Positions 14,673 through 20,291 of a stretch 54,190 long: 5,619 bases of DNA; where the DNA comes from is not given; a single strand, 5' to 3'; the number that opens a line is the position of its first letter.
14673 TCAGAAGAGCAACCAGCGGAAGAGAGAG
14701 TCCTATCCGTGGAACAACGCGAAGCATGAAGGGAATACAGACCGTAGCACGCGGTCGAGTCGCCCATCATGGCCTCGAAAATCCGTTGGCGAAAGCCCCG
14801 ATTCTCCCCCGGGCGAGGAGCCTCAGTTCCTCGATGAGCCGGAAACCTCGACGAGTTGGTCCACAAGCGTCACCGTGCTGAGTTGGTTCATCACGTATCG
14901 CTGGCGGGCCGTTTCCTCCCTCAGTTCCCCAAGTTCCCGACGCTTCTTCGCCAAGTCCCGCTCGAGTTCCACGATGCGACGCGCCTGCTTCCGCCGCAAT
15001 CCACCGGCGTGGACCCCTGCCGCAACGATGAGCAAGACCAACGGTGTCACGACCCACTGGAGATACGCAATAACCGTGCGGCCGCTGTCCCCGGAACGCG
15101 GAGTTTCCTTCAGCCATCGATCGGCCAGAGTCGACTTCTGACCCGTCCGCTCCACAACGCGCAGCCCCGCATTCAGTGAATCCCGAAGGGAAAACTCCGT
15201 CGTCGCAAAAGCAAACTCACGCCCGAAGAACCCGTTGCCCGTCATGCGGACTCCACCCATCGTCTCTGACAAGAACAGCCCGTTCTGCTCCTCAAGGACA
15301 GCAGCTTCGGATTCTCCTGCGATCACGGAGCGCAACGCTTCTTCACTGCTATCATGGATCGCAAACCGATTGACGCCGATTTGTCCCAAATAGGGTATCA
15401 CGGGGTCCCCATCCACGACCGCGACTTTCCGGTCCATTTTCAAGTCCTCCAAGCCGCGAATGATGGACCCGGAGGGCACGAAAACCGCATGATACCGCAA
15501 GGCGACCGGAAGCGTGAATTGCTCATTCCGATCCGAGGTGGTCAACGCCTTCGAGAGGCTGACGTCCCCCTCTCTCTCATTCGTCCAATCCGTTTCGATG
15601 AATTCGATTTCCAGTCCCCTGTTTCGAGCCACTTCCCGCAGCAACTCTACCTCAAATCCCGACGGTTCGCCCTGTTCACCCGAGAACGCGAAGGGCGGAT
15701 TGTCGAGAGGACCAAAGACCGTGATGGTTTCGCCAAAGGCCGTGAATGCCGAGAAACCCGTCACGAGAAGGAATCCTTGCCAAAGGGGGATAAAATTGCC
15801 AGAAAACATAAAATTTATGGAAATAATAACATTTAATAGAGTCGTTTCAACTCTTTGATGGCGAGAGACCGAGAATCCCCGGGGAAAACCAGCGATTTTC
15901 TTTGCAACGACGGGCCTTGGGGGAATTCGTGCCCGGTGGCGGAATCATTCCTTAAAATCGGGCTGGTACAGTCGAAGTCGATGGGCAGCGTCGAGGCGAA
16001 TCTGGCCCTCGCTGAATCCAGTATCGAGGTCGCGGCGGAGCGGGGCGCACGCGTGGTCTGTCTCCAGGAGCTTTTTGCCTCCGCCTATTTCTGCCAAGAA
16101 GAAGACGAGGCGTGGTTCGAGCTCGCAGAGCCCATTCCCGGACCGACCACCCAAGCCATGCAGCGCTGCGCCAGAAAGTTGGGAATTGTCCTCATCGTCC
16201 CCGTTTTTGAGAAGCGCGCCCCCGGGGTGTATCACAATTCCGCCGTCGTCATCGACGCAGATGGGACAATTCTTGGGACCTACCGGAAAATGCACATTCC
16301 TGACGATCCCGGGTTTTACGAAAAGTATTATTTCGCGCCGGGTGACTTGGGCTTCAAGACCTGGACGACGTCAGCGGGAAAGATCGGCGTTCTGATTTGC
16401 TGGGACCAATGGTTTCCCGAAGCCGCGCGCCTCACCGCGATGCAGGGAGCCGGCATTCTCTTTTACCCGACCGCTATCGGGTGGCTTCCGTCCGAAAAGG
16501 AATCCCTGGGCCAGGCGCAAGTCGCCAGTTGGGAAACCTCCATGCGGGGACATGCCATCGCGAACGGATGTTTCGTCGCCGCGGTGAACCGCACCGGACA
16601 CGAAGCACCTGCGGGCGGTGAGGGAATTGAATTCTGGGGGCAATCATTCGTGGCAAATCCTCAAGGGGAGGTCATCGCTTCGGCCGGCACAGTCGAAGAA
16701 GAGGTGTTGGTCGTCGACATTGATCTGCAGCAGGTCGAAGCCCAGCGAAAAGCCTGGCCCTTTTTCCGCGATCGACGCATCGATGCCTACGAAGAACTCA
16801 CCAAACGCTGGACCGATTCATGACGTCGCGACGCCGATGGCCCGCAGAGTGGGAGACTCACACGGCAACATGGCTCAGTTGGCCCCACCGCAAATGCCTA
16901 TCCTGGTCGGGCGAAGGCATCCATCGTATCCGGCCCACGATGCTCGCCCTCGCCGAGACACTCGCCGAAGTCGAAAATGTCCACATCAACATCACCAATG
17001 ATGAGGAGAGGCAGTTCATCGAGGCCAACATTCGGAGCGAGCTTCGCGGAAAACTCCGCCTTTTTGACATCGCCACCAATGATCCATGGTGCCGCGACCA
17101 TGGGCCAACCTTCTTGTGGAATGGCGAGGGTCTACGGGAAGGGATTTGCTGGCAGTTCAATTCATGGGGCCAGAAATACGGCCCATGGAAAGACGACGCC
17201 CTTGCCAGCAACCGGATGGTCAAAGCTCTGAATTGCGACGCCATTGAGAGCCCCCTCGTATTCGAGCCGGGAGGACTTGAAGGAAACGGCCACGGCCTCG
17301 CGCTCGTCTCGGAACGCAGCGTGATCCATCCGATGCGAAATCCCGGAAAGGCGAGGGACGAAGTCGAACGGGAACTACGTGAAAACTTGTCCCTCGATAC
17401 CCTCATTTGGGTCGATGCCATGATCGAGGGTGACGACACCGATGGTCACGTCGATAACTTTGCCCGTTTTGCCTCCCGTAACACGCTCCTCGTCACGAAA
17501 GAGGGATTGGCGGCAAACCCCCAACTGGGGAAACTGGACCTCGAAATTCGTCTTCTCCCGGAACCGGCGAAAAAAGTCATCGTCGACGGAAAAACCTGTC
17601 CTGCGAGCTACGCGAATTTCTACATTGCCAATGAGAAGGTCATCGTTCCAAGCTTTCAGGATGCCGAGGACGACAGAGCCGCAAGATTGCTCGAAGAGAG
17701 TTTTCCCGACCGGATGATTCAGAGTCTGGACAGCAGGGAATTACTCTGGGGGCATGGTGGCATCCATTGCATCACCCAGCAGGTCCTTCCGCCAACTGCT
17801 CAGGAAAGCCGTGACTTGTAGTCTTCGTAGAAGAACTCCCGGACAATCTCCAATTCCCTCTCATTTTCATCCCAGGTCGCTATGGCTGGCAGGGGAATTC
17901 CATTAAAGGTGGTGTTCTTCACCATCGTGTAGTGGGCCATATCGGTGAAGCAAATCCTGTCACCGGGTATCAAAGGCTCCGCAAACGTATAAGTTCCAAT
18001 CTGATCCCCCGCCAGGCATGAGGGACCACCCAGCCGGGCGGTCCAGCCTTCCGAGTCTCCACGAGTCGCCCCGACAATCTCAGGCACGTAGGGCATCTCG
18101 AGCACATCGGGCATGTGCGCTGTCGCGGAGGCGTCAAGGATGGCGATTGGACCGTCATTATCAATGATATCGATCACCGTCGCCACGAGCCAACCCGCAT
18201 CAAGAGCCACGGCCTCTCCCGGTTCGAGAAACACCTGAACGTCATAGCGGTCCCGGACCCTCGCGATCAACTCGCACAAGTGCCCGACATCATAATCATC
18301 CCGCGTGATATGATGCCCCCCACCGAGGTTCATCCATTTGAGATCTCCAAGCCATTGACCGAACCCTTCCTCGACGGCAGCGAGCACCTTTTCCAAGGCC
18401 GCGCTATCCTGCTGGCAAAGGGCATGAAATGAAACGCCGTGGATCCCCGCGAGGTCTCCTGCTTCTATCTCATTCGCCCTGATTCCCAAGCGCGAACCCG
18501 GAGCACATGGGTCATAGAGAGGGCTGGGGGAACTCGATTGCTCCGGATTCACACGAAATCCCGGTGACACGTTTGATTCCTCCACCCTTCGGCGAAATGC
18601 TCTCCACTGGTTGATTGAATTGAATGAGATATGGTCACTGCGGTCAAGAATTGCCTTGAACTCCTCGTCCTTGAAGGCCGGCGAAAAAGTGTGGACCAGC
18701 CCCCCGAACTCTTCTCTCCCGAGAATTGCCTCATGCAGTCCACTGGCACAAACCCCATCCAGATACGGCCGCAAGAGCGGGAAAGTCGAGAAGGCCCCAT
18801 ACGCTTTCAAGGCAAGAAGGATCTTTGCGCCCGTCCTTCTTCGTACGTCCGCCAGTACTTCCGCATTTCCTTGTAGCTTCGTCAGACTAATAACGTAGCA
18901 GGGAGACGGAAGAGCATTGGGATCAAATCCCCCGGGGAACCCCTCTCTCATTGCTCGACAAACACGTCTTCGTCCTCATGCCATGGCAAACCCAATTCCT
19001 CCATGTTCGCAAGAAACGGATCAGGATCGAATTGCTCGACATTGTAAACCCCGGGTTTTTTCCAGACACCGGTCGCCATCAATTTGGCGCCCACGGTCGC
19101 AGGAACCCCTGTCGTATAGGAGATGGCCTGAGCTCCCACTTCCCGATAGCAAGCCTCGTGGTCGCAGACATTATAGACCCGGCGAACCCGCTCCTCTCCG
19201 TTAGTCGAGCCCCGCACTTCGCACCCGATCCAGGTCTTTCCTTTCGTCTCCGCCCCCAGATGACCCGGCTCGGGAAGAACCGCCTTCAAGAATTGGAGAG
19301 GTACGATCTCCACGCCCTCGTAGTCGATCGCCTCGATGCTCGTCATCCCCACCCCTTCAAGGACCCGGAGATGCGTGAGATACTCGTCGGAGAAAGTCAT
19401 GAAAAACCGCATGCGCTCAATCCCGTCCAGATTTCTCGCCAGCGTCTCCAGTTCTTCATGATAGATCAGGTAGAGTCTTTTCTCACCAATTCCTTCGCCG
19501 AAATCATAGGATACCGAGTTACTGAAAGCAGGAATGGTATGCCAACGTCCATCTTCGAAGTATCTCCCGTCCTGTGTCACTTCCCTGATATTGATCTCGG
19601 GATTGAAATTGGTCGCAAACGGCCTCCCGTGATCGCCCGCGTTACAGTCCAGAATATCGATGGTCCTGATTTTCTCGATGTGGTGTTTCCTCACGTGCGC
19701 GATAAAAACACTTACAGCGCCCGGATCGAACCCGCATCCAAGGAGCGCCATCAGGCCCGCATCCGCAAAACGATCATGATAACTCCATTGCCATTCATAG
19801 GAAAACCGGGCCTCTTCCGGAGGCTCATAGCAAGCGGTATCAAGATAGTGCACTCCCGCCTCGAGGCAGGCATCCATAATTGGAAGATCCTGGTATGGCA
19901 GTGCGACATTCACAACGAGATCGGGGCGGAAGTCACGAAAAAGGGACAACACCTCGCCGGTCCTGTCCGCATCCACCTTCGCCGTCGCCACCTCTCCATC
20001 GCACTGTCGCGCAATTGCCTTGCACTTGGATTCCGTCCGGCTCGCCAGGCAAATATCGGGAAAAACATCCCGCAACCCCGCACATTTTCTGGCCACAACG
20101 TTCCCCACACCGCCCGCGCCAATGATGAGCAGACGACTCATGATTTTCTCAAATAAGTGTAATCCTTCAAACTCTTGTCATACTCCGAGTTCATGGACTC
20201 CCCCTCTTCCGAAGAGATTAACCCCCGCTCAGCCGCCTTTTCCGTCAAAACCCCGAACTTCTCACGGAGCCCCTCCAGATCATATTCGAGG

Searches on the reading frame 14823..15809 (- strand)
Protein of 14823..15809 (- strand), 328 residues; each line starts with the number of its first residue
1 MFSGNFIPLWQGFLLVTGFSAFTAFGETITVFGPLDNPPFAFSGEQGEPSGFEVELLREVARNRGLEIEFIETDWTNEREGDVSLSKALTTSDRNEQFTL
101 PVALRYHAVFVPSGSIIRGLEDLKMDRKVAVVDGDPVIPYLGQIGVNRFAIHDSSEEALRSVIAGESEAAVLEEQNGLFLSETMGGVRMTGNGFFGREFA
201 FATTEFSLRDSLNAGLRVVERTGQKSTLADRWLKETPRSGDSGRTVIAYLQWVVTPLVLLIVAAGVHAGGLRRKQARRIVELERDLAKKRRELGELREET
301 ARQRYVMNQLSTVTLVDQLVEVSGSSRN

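Call 27: search_protein_families(library=pfam, proteins=[window:14823-15809:-], max_evalue=0.001)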
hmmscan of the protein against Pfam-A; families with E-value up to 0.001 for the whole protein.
window:14823-15809:- (328 aa): 1 family
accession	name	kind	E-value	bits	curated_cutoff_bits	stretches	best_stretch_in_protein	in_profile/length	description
PF00497.25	SBP_bac_3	-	1.3e-13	51.2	26.4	1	34-234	6-131/132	Bacterial extracellular solute-binding proteins, family 3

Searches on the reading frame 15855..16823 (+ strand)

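Call 27: search_protein_families(library=pfam, proteins=[window:15855-16823:+], max_evalue=0.001)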
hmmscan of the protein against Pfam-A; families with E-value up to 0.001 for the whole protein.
window:15855-16823:+ (322 aa): 1 family
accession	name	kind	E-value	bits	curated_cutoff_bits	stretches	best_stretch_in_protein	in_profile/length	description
PF00795.27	CN_hydrolase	-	1.2e-66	225.1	23.2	1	34-298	1-255/256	Carbon-nitrogen hydrolase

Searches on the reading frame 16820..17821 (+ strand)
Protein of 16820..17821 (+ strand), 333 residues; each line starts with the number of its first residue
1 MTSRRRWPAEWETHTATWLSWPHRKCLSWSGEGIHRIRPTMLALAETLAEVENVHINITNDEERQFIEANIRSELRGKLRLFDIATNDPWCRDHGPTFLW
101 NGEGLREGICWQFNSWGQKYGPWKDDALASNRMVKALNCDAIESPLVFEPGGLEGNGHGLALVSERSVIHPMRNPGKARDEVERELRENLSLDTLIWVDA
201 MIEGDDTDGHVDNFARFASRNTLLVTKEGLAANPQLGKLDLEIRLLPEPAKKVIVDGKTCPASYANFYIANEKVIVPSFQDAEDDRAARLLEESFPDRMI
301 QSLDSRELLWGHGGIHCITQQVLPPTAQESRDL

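Call 27: search_protein_families(library=pfam, proteins=[window:16820-17821:+], max_evalue=0.001)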
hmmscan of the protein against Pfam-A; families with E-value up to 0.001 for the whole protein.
window:16820-17821:+ (333 aa): 1 family
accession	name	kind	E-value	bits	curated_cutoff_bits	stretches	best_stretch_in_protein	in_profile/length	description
PF04371.20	PAD_porph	-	1.2e-88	297.8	25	1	6-322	1-320/321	Porphyromonas-type peptidyl-arginine deiminase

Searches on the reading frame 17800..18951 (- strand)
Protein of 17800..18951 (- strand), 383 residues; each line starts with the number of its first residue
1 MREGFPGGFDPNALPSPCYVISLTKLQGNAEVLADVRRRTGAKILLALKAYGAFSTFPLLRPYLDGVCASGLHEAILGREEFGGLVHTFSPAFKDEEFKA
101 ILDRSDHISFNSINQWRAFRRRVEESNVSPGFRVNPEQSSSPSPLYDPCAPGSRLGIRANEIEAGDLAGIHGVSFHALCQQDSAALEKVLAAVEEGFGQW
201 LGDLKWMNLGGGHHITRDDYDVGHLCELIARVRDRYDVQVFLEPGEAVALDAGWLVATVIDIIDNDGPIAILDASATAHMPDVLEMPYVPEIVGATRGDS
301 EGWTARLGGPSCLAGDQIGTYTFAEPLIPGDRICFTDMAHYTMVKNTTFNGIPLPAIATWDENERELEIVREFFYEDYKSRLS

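Call 6: search_protein_families(library=pfam, proteins=[window:17800-18951:-], max_evalue=0.01)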
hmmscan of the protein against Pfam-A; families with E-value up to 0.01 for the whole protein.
window:17800-18951:- (383 aa): 1 family
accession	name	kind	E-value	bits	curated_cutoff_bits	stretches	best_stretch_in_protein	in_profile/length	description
PF00278.28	Orn_DAP_Arg_deC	-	1.2e-10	42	23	1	21-338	4-94/95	Pyridoxal-dependent decarboxylase, C-terminal sheet domain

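Call 7: search_protein_families(library=ncbifam, proteins=[window:17800-18951:-], max_evalue=0.01)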
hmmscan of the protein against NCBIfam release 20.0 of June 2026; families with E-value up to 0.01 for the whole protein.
window:17800-18951:- (383 aa): 4 families
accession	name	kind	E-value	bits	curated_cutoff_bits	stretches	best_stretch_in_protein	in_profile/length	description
TIGR01047.1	nspC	equivalog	5.3e-140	466.2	409.05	1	14-382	1-380/380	carboxynorspermidine decarboxylase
TIGR01048.1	lysA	equivalog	2.5e-11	42.7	297.9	1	16-372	25-407/417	diaminopimelate decarboxylase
NF006515.0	PRK08961.1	equivalog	1.2e-07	30.1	802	1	89-355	577-854/861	bifunctional aspartate kinase/diaminopimelate decarboxylase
NF052544.1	OrLyDeCDokD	equivalog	0.0047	15.6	700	0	302-378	373-455/461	ornithine/lysine decarboxylase DokD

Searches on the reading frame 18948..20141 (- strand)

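Call 6: search_protein_families(library=pfam, proteins=[window:18948-20141:-], max_evalue=0.01)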
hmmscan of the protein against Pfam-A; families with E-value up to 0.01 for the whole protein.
window:18948-20141:- (397 aa): 2 families
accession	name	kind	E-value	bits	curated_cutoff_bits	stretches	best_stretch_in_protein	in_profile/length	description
PF16653.10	Sacchrp_dh_C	-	3.2e-41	142.6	31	1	137-384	1-264/265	Saccharopine dehydrogenase C-terminal domain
PF03435.24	Sacchrp_dh_NADP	-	3.9e-31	108.5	25.1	1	5-133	2-129/129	Saccharopine dehydrogenase NADP binding domain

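Call 7: search_protein_families(library=ncbifam, proteins=[window:18948-20141:-], max_evalue=0.01)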
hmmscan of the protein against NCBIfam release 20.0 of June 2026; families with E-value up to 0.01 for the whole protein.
window:18948-20141:- (397 aa): 3 families
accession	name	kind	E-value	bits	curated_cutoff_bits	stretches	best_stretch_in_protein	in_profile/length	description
NF043000.1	carsnrspmd_synth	equivalog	2e-111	373.1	800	1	4-389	3-400/405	carboxynorspermidine synthase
NF005449.0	PRK07041.1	equivalog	8.1e-05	22.6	257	1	3-105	9-112/240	SDR family oxidoreductase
NF001319.0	PRK00258.3-3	equivalog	0.0024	17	252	1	3-54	124-173/279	shikimate dehydrogenase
